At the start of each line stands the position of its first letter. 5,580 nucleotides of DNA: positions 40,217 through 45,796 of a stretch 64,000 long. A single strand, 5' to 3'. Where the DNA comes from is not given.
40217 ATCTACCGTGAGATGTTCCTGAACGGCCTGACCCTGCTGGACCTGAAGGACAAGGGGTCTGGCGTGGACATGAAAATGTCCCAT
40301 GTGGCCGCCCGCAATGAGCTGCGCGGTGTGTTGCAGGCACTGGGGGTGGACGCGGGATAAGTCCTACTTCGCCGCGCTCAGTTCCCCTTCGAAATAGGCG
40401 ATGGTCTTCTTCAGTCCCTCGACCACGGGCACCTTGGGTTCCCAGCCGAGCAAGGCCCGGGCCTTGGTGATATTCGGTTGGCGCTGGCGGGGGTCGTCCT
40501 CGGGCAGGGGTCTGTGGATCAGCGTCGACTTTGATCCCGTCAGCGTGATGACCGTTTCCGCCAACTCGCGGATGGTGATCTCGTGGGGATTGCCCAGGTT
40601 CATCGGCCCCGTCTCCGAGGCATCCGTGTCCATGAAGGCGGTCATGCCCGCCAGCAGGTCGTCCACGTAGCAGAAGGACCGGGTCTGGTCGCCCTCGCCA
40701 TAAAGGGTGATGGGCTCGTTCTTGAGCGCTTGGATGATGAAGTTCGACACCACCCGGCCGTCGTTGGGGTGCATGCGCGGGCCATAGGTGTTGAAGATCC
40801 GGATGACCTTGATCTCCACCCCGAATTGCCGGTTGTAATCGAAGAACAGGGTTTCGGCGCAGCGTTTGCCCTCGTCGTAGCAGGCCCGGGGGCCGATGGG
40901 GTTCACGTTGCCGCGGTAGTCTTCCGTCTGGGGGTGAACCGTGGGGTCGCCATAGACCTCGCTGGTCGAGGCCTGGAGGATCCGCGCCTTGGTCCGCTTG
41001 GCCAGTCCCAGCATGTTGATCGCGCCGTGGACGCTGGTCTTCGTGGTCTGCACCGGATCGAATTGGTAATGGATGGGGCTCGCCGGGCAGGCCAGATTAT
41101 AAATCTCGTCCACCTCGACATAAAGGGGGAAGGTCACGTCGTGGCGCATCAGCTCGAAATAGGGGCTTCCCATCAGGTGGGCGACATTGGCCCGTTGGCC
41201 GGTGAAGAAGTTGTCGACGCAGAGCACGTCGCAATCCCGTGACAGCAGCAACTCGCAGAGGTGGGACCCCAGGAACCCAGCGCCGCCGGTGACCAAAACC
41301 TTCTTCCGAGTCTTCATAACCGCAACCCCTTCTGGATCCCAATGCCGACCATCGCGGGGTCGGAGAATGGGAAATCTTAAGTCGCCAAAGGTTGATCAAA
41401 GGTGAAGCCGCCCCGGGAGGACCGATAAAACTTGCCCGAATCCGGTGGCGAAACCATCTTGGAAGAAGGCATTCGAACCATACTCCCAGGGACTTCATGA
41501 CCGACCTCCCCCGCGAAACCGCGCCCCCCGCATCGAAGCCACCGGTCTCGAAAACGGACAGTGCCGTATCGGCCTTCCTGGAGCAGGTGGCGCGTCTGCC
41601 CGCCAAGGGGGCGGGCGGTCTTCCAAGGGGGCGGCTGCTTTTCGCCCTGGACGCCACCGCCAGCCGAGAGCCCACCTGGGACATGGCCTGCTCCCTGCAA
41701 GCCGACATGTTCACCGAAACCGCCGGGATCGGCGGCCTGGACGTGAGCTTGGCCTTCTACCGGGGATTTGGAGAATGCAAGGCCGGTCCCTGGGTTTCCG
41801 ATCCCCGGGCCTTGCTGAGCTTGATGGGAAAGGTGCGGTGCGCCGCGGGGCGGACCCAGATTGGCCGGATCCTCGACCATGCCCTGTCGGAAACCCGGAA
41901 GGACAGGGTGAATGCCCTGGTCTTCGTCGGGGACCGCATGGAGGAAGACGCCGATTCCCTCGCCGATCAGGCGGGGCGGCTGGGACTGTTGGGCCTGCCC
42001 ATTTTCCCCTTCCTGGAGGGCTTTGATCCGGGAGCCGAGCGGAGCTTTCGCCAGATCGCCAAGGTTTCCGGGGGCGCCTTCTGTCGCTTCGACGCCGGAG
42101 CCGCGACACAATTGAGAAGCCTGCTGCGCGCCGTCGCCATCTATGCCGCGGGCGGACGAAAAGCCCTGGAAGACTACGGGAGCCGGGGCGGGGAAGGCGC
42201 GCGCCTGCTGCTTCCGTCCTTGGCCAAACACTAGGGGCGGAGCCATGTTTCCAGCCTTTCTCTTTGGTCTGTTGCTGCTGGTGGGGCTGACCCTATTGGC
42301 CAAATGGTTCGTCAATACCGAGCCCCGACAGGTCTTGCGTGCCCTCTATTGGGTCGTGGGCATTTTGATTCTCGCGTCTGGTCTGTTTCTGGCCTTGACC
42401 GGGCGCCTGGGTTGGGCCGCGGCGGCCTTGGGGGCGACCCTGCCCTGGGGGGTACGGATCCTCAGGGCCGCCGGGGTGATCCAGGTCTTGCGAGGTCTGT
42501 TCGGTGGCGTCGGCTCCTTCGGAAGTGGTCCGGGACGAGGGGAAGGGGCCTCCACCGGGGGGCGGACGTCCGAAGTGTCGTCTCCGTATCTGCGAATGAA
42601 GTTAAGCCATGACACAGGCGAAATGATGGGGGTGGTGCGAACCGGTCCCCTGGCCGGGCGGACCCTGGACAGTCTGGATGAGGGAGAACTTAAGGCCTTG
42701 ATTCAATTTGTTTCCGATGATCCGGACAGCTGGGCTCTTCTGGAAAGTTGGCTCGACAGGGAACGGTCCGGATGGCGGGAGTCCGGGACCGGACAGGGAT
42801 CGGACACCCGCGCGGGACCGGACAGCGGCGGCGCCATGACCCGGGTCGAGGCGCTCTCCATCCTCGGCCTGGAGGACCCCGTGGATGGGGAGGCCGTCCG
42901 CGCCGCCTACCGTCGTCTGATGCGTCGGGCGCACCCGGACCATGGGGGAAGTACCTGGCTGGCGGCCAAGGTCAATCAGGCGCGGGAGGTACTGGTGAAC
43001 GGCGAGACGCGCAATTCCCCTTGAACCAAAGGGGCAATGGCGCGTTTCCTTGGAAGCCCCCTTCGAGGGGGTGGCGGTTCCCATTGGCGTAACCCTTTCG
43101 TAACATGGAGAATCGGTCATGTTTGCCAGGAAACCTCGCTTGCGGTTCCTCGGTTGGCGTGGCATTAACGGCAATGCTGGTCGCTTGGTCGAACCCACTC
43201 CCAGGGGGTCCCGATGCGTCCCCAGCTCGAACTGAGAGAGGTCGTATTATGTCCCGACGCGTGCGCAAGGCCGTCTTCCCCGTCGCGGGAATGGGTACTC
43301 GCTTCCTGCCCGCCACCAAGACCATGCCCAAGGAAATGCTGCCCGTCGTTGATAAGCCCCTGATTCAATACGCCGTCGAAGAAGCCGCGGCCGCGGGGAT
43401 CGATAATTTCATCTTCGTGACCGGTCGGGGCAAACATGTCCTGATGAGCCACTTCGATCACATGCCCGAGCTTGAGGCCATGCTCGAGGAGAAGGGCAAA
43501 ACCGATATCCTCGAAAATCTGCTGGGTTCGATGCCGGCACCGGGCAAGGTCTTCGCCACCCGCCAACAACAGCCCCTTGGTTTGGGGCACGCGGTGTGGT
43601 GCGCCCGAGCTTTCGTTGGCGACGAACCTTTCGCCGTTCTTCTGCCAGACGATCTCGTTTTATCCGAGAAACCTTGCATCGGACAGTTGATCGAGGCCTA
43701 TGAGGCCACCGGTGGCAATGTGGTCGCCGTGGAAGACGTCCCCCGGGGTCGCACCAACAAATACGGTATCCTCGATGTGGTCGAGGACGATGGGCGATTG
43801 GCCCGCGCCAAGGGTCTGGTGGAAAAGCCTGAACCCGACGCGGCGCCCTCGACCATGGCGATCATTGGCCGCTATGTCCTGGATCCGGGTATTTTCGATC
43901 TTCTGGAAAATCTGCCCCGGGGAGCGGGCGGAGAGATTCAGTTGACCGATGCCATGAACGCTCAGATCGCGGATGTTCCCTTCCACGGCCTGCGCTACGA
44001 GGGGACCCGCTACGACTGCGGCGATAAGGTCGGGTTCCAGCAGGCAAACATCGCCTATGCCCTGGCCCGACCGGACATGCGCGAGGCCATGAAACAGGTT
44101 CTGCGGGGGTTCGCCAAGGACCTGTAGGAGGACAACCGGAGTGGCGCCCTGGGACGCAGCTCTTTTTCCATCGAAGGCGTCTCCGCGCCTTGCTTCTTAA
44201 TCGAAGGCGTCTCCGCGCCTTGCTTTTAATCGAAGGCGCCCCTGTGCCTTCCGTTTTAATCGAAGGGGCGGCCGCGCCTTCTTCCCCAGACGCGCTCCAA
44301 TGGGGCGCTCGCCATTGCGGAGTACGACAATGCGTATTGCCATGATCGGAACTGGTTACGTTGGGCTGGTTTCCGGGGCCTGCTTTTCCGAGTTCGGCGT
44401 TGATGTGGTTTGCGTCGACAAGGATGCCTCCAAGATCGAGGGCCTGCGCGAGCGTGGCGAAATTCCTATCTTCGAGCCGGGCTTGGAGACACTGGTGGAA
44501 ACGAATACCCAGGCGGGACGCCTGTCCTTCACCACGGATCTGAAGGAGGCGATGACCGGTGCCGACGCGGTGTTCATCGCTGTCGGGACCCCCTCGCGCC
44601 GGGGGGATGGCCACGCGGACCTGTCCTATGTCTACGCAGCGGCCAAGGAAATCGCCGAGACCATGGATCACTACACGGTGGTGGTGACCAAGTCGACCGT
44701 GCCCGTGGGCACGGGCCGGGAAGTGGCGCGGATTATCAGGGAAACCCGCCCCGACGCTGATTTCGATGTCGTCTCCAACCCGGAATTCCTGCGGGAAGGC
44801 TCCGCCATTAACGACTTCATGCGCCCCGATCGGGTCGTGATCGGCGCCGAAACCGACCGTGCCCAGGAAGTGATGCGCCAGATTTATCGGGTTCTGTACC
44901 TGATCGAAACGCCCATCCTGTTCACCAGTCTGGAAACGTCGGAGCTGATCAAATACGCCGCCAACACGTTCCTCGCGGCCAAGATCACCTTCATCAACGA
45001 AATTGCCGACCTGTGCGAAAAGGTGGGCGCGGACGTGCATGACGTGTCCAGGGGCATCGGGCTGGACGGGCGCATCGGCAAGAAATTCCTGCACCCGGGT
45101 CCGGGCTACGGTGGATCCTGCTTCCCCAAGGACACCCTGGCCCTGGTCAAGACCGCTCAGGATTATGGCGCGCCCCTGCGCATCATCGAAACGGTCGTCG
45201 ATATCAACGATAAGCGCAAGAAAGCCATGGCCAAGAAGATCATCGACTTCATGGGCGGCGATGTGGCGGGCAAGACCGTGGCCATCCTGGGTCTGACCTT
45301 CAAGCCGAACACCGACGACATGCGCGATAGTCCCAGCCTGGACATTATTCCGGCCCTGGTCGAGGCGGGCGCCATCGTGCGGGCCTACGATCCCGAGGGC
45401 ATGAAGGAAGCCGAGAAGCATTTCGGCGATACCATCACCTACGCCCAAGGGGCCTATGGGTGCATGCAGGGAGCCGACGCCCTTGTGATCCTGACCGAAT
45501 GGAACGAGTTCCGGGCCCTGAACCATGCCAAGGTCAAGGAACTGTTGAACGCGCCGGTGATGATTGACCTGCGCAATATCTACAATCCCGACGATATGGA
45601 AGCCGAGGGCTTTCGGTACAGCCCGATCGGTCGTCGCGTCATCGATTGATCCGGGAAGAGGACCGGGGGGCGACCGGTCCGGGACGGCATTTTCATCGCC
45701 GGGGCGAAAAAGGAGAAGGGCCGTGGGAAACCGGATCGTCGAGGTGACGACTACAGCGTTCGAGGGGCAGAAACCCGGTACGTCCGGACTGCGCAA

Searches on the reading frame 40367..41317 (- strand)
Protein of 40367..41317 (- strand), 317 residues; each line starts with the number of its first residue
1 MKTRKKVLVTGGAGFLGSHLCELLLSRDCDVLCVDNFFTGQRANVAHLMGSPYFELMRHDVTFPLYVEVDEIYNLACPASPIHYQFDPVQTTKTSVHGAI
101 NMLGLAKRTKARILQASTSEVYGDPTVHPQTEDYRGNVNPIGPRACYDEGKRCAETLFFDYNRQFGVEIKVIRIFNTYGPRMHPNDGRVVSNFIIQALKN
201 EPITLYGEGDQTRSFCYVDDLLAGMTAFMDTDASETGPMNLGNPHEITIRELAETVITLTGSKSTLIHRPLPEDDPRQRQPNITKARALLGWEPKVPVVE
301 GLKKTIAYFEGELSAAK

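Call 20: search_protein_families(library=pfam, proteins=[window:40367-41317:-], max_evalue=0.001)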
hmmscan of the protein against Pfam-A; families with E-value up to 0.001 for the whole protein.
window:40367-41317:- (317 aa): 6 families
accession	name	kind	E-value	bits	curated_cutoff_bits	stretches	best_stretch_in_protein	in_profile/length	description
PF16363.11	GDP_Man_Dehyd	-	5.6e-50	171.1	27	1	8-305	1-332/332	GDP-mannose 4,6 dehydratase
PF01370.27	Epimerase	-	6.5e-48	163.7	20.9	1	7-242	1-240/240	NAD dependent epimerase/dehydratase family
PF07993.18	NAD_binding_4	-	5.5e-08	32.7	20.1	0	68-195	88-223/258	Male sterility protein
PF01073.25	3Beta_HSD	-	3e-07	30.2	22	1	8-221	1-221/280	3-beta hydroxysteroid dehydrogenase/isomerase family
PF04321.23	RmlD_sub_bind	-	4.4e-06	26.4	27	1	6-267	2-238/287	RmlD substrate binding domain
PF02719.21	Polysacc_synt_2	-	1.6e-05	24.6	20.2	0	143-264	134-251/293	Polysaccharide biosynthesis protein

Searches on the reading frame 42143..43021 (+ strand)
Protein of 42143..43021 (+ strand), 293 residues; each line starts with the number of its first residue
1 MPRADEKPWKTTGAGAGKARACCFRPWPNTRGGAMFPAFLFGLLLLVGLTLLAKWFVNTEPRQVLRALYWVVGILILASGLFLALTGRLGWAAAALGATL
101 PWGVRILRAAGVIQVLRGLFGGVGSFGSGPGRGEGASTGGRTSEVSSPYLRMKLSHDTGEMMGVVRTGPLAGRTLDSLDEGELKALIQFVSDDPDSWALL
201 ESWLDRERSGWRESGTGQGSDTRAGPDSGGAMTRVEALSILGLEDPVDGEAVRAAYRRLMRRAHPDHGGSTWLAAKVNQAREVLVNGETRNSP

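Call 62: search_protein_families(library=pfam, proteins=[window:42143-43021:+], max_evalue=0.01)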
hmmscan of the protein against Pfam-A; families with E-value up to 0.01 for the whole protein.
window:42143-43021:+ (293 aa): 2 families
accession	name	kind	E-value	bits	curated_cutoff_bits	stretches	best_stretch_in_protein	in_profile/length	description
PF00226.36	DnaJ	-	9.2e-06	26.1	27.8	1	239-291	4-60/63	DnaJ domain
PF03656.18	Pam16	-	0.0013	19.2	30.3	1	220-284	43-107/127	Pam16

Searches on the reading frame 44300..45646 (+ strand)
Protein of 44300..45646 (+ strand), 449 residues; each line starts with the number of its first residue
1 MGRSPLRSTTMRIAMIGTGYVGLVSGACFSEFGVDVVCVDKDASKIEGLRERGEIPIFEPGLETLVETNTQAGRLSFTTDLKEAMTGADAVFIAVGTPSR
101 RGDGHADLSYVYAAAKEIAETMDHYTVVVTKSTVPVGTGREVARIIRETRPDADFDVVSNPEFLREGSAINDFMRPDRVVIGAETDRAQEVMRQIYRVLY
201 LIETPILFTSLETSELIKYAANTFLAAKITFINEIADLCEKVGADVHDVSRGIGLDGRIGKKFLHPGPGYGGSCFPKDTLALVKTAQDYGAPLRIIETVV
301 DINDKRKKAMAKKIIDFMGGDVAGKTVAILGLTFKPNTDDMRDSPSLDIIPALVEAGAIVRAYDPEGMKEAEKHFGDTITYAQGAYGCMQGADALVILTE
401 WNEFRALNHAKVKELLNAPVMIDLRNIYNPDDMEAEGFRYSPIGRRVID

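Call 62: search_protein_families(library=pfam, proteins=[window:44300-45646:+], max_evalue=0.01)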
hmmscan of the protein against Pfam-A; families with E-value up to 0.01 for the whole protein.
window:44300-45646:+ (449 aa): 10 families
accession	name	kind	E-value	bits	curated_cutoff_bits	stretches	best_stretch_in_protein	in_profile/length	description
PF03721.20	UDPG_MGDP_dh_N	-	1.9e-67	227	27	1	11-195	1-187/187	UDP-glucose/GDP-mannose dehydrogenase family, NAD binding domain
PF00984.24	UDPG_MGDP_dh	-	6.1e-39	132.5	25.4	1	212-304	1-93/94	UDP-glucose/GDP-mannose dehydrogenase family, central domain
PF03720.21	UDPG_MGDP_dh_C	-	5.8e-38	129.9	30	1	328-430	1-103/103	UDP-glucose/GDP-mannose dehydrogenase family, UDP binding domain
PF03807.23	F420_oxidored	-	1.8e-05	25.6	21.6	0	47-95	16-67/94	NADP oxidoreductase coenzyme F420-dependent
PF02737.24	3HCDH_N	-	8.3e-05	23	22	1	13-95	2-86/180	3-hydroxyacyl-CoA dehydrogenase, NAD binding domain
PF03446.21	NAD_binding_2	-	0.0004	20.9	21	1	12-148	1-109/161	NAD binding domain of 6-phosphogluconate dehydrogenase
PF02056.22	Glyco_hydro_4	-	0.002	18.2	23.2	1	63-163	49-148/183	Family 4 glycosyl hydrolase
PF01210.29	NAD_Gly3P_dh_N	-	0.0033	17.9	23.1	1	13-99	2-81/158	NAD-dependent glycerol-3-phosphate dehydrogenase N-terminus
PF13460.12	NAD_binding_10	-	0.0036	17.6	27.2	1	73-125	46-88/184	NAD(P)H-binding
PF01494.25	FAD_binding_3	-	0.0073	16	22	0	13-49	4-40/349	FAD binding domain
